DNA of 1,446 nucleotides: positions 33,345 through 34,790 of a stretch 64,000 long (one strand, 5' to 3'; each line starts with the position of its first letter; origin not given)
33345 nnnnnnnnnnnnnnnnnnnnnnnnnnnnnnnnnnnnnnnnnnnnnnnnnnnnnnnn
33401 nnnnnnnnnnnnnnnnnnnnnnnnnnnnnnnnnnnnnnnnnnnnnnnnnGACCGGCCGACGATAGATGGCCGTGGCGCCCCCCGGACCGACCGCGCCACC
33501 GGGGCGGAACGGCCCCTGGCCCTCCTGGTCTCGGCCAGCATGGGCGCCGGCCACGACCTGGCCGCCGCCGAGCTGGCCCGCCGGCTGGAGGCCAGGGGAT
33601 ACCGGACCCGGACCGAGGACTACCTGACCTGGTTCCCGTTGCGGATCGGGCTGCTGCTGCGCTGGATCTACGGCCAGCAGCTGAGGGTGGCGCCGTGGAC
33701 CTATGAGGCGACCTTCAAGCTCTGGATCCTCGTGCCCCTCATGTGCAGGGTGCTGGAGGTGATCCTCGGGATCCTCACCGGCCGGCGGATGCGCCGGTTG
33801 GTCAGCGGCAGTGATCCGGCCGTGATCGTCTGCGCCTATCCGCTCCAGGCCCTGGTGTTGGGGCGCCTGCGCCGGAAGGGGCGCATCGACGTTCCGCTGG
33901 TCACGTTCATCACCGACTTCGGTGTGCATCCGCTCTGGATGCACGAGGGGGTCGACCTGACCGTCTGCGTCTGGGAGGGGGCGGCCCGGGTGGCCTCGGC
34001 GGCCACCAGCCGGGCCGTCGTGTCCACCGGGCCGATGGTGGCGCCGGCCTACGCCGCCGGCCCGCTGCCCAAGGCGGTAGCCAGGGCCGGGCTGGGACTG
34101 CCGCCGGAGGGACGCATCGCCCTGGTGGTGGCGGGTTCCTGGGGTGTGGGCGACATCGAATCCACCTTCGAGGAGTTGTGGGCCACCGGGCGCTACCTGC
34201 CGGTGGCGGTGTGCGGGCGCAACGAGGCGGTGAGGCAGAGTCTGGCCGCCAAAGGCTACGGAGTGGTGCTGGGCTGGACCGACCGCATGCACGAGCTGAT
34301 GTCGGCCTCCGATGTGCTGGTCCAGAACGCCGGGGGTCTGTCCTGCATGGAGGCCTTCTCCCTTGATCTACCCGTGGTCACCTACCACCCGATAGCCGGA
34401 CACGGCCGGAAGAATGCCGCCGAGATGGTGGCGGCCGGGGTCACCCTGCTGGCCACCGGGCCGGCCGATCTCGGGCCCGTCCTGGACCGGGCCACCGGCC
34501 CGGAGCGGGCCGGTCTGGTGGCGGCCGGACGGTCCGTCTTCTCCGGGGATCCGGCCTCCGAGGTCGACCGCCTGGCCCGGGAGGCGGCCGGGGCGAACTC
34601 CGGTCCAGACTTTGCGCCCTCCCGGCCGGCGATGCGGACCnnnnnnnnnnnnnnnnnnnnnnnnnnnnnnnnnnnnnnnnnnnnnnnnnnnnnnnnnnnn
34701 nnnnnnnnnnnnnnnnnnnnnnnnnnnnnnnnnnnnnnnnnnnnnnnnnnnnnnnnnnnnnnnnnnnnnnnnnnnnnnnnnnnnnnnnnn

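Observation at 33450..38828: Candidate make-flip-deacetylate glycolipid pathway: GT28/pseudo-NodB fusion, active NodB, Ppm1, orphan ABC ATPase and MprF-type flippase-like protein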

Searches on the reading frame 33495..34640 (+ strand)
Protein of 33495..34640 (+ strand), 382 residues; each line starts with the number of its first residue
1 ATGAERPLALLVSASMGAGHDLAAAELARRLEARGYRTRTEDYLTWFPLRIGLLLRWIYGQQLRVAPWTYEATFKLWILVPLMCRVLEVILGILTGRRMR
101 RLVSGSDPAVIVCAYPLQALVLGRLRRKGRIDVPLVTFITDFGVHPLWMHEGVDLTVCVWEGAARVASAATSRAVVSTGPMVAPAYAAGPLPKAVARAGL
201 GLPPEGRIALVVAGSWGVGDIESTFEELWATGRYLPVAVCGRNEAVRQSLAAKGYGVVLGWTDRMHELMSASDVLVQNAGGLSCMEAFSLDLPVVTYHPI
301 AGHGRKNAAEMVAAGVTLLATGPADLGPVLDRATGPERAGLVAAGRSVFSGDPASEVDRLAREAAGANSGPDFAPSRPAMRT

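Call 32: search_solved_structures(query=window:33495-34640:+, max_evalue=0.01)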
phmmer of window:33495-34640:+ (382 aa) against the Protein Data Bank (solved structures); distinct sequences matched with E-value up to 0.01: 2.
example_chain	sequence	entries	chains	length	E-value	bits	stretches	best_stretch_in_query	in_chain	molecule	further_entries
9wde_A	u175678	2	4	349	7e-24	88.1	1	59-316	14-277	Processive diacylglycerol beta-glucosyltransferase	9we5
4wyi_A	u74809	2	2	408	1.8e-16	63.7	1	105-338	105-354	Monogalactosyldiacylglycerol synthase 1, chloroplastic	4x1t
